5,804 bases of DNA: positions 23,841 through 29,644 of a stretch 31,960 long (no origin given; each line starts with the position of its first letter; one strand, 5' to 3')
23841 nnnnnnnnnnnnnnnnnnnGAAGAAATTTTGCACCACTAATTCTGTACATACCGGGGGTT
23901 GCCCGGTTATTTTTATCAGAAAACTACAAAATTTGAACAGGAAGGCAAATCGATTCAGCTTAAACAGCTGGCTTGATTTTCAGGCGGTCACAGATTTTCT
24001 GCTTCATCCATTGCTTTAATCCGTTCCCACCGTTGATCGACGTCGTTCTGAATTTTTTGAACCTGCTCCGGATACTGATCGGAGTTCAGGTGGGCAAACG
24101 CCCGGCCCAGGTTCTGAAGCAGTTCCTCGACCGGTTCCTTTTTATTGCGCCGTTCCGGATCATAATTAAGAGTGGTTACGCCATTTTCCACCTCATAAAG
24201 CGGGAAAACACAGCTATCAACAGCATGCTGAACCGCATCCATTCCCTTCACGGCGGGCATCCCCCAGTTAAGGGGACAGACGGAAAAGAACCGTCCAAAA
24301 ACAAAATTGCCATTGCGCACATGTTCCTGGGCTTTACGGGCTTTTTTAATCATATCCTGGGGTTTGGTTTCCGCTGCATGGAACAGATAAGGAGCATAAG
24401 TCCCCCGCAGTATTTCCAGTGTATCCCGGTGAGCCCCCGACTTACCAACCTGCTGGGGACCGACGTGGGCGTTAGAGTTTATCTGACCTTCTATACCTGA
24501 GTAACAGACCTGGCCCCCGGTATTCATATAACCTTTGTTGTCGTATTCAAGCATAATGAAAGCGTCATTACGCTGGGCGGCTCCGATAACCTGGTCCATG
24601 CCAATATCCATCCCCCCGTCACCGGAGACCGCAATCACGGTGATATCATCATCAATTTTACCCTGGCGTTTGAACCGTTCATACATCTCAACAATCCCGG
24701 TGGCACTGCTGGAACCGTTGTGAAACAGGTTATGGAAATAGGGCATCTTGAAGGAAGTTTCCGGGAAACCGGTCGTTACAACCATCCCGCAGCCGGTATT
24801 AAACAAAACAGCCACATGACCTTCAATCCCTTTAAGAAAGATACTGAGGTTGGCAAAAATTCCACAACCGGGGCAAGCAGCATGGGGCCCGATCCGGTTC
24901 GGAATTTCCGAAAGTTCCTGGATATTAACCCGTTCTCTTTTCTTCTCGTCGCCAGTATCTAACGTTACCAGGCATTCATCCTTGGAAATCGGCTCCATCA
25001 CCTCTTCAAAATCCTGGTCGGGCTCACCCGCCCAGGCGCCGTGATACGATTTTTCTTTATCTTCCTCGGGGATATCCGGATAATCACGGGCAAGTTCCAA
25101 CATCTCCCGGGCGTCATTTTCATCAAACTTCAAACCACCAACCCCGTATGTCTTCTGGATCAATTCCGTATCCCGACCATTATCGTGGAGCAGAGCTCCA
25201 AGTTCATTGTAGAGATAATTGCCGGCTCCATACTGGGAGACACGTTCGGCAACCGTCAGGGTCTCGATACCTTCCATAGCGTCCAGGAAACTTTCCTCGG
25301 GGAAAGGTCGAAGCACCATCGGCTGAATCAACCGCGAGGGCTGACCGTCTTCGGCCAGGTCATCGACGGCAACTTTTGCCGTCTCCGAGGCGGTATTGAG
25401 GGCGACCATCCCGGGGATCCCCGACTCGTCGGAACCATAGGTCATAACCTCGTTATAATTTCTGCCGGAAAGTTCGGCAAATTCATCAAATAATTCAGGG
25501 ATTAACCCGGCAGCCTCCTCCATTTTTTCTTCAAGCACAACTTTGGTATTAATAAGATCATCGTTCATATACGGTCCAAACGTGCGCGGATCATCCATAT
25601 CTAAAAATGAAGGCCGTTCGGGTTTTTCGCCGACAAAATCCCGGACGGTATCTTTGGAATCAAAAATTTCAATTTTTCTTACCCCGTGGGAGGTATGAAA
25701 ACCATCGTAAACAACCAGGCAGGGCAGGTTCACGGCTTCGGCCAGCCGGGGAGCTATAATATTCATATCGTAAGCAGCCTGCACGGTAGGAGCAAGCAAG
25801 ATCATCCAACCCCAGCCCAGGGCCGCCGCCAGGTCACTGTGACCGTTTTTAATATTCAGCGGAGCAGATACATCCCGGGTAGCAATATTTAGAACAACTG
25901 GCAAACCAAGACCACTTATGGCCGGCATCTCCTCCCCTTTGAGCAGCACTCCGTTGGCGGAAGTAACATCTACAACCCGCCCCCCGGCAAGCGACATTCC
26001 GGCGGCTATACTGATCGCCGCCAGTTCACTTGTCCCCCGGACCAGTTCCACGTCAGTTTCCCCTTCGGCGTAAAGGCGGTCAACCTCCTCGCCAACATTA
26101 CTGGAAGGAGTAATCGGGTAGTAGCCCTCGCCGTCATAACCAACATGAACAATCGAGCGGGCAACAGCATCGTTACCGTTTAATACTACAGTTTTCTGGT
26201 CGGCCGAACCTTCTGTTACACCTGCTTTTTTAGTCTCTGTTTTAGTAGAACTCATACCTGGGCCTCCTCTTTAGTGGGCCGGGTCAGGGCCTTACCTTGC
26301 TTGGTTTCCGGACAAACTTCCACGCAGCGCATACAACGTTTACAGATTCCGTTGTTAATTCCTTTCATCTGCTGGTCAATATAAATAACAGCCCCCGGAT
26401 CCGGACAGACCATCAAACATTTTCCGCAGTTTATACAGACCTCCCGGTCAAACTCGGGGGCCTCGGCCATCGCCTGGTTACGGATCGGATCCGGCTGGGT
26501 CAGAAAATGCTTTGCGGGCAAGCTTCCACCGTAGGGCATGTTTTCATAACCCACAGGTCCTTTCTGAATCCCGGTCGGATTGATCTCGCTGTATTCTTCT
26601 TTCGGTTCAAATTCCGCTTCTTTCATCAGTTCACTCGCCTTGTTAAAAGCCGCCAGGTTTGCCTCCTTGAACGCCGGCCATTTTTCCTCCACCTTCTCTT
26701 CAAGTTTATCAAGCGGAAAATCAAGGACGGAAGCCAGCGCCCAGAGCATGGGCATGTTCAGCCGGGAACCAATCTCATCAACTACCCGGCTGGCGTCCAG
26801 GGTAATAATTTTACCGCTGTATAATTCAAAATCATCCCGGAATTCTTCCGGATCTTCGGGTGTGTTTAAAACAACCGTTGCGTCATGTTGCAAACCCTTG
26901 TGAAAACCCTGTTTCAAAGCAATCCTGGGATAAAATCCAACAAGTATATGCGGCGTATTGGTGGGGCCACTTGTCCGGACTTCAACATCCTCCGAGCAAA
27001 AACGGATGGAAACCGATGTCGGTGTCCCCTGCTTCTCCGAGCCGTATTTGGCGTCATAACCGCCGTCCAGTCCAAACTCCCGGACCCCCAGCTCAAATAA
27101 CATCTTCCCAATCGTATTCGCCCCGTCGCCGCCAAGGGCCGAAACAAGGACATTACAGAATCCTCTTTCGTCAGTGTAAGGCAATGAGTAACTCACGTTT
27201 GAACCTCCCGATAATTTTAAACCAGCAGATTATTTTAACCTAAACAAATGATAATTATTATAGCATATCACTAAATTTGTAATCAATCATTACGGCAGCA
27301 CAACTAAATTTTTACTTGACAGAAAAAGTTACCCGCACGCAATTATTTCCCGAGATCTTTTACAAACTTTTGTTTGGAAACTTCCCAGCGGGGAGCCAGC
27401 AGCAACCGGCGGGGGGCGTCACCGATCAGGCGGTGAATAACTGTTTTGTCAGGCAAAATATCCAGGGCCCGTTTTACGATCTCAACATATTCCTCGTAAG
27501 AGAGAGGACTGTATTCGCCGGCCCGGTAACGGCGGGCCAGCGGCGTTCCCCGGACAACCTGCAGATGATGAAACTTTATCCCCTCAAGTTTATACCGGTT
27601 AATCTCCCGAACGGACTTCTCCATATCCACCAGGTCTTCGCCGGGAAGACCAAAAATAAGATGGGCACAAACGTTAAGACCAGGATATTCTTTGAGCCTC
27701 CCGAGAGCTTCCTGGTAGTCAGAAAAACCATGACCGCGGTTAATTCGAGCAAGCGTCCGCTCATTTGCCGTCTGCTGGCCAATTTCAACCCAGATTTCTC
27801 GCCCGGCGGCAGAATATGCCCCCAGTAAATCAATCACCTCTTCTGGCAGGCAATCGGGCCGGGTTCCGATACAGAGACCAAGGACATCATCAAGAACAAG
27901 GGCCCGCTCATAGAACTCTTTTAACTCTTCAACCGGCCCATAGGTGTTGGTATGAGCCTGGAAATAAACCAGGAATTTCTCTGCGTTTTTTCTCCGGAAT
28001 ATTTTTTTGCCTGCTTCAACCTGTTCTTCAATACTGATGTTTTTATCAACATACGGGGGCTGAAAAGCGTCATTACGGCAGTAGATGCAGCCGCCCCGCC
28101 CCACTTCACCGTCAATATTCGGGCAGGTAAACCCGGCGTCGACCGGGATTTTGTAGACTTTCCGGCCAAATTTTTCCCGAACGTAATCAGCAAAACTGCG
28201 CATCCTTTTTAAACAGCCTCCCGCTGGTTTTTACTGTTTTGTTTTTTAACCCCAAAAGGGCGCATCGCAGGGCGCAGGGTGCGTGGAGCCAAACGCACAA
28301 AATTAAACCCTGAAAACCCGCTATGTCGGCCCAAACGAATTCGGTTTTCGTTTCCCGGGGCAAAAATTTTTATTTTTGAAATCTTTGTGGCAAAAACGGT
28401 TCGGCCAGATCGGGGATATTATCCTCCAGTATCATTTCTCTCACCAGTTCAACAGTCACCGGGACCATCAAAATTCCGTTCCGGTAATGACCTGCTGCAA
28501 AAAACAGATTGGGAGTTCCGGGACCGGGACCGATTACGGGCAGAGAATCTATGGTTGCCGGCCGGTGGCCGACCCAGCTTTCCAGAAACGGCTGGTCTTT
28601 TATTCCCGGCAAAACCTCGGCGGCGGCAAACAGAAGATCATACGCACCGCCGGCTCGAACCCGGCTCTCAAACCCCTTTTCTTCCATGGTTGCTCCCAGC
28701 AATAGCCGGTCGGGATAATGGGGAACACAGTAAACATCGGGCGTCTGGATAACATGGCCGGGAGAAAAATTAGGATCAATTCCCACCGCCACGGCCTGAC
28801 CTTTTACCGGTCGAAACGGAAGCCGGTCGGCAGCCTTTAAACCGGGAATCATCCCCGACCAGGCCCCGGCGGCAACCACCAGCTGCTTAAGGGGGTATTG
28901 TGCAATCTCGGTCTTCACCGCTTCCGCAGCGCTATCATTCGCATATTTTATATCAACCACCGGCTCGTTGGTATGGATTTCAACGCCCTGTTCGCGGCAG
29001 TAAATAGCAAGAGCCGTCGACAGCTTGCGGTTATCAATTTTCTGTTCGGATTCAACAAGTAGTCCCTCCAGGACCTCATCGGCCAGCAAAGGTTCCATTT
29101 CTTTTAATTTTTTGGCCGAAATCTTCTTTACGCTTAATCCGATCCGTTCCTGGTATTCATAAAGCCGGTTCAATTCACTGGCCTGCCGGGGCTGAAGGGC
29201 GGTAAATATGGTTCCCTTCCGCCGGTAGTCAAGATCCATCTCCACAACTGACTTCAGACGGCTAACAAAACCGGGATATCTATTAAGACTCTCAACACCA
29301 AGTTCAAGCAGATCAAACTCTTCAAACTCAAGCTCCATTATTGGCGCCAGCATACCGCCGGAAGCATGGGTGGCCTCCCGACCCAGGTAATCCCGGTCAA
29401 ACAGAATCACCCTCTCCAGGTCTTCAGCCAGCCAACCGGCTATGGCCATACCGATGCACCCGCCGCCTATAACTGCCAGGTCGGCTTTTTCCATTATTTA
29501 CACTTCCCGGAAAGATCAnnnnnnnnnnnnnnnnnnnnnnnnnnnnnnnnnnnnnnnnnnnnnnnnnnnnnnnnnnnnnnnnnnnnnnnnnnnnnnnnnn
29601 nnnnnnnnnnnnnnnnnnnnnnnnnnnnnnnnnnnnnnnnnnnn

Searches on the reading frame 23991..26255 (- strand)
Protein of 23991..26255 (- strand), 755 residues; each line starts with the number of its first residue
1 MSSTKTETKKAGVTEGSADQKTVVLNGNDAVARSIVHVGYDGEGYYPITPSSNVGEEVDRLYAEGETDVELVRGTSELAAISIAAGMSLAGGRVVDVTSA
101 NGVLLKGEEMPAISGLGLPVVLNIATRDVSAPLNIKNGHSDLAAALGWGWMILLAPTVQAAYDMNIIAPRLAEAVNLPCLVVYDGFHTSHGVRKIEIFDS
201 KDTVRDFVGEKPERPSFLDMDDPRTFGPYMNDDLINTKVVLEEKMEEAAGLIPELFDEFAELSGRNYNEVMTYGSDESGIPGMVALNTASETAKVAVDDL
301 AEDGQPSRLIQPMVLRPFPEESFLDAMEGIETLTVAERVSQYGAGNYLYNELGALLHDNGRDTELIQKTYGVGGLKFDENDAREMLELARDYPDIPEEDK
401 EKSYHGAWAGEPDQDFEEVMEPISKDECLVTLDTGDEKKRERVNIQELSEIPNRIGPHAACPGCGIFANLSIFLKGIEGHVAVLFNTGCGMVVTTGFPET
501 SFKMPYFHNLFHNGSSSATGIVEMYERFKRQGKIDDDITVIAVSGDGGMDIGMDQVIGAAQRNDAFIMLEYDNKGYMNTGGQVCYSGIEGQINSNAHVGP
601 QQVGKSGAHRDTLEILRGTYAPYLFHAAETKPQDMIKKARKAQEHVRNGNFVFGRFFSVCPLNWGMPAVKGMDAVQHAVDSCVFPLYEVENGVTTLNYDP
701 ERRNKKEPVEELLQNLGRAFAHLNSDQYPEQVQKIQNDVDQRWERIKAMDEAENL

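Call 9: search_protein_families(library=pfam, proteins=[window:23991-26255:-], max_evalue=0.001)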
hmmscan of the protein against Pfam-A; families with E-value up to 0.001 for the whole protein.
window:23991-26255:- (755 aa): 3 families
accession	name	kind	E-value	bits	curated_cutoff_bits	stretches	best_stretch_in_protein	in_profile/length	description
PF01855.24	POR_N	-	1.9e-47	162.4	27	1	44-237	12-210/231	Pyruvate flavodoxin/ferredoxin oxidoreductase, thiamine diP-bdg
PF17147.9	PFOR_II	-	6.8e-12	46.1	27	1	283-378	5-98/102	Pyruvate:ferredoxin oxidoreductase core domain II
PF02775.26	TPP_enzyme_C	-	7e-07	29.6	21.9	1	505-644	24-142/151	Thiamine pyrophosphate enzyme, C-terminal TPP binding domain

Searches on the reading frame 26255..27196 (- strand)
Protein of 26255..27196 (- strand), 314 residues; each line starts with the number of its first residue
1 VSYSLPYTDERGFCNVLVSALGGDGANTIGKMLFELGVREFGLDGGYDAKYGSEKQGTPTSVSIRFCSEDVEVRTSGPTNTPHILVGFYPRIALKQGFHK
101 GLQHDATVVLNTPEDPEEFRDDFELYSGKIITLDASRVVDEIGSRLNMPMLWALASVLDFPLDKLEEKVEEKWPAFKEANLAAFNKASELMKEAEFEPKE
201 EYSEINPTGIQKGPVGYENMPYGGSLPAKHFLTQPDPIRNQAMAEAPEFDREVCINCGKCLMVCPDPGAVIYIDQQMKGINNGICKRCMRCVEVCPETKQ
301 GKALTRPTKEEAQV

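Call 23: search_protein_families(library=pfam, proteins=[window:26255-27196:-], max_evalue=0.001)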
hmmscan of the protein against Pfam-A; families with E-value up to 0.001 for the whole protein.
window:26255-27196:- (314 aa): 11 families
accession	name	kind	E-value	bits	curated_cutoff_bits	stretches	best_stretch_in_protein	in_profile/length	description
PF01558.24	POR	-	7.9e-21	75.4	27.4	1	22-188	1-172/173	Pyruvate ferredoxin/flavodoxin oxidoreductase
PF12837.12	Fer4_6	-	3.6e-10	39.7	25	1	247-269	2-23/24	4Fe-4S binding domain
PF12797.12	Fer4_2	-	7.9e-09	35.3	24.5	1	246-265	2-21/22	4Fe-4S binding domain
PF13237.11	Fer4_10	-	8.1e-09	35.7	25.5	1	248-296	3-53/53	4Fe-4S dicluster domain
PF14697.11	Fer4_21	-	1.5e-08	35.1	35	1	250-296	4-52/59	4Fe-4S dicluster domain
PF00037.32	Fer4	-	1.9e-07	31.1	21.1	1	247-265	1-19/24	4Fe-4S binding domain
PF12838.12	Fer4_7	-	3.1e-06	28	27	1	254-297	2-50/52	4Fe-4S dicluster domain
PF13187.11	Fer4_9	-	1e-05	25.9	27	1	254-297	2-49/52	4Fe-4S dicluster domain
PF12800.12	Fer4_4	-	4.6e-05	23.9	24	0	252-265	2-15/17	4Fe-4S binding domain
PF13484.11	Fer4_16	-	0.00018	22.6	30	0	254-266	2-14/66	4Fe-4S double cluster binding domain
PF12798.12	Fer4_3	-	0.00099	20.2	27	0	254-265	1-12/15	4Fe-4S binding domain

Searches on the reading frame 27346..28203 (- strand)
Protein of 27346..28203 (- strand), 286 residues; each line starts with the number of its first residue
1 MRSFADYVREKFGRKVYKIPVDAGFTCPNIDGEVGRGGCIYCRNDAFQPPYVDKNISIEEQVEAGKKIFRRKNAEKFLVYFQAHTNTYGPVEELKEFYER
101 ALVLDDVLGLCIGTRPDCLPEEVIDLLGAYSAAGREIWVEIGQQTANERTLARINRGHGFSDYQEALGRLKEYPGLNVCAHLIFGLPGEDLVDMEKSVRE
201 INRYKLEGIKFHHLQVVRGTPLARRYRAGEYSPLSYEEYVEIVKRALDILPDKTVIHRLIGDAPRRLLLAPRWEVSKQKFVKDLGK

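Call 23: search_protein_families(library=pfam, proteins=[window:27346-28203:-], max_evalue=0.001)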
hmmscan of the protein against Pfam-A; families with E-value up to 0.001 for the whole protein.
window:27346-28203:- (286 aa): 2 families
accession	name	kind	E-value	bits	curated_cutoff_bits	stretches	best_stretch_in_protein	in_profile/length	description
PF16199.10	Radical_SAM_C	-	4.4e-26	91.2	31.9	1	207-282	2-77/85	Radical_SAM C-terminal domain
PF04055.27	Radical_SAM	-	1.2e-16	61.7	29.5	1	37-200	9-165/166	Radical SAM superfamily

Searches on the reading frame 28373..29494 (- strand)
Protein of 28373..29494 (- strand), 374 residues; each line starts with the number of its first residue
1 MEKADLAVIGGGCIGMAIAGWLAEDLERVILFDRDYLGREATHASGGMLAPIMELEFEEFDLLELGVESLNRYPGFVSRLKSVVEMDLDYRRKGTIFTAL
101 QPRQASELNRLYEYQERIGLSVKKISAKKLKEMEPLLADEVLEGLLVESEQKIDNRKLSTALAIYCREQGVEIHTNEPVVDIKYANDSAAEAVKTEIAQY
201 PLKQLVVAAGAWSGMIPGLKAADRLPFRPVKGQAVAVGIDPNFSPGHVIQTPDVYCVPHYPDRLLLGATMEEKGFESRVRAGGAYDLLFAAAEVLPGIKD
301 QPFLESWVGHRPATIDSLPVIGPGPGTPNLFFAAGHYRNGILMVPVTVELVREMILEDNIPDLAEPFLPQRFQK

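Call 23: search_protein_families(library=pfam, proteins=[window:28373-29494:-], max_evalue=0.001)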
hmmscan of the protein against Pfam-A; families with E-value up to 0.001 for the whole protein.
window:28373-29494:- (374 aa): 5 families
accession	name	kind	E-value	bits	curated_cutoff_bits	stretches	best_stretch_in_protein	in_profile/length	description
PF01266.30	DAO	-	3.2e-64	218.1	27.9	1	5-353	1-352/353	FAD dependent oxidoreductase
PF07992.20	Pyr_redox_2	-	5.3e-06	26.5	26.1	0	155-211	182-237/291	Pyridine nucleotide-disulphide oxidoreductase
PF03486.20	HI0933_like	-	7.2e-06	26.1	50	0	157-213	110-166/244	HI0933-like protein Rossmann domain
PF00070.33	Pyr_redox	-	7.6e-06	26.8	22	0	155-196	39-80/82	Pyridine nucleotide-disulphide oxidoreductase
PF13738.12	Pyr_redox_3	-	0.00043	20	30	0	149-212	74-135/305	Pyridine nucleotide-disulphide oxidoreductase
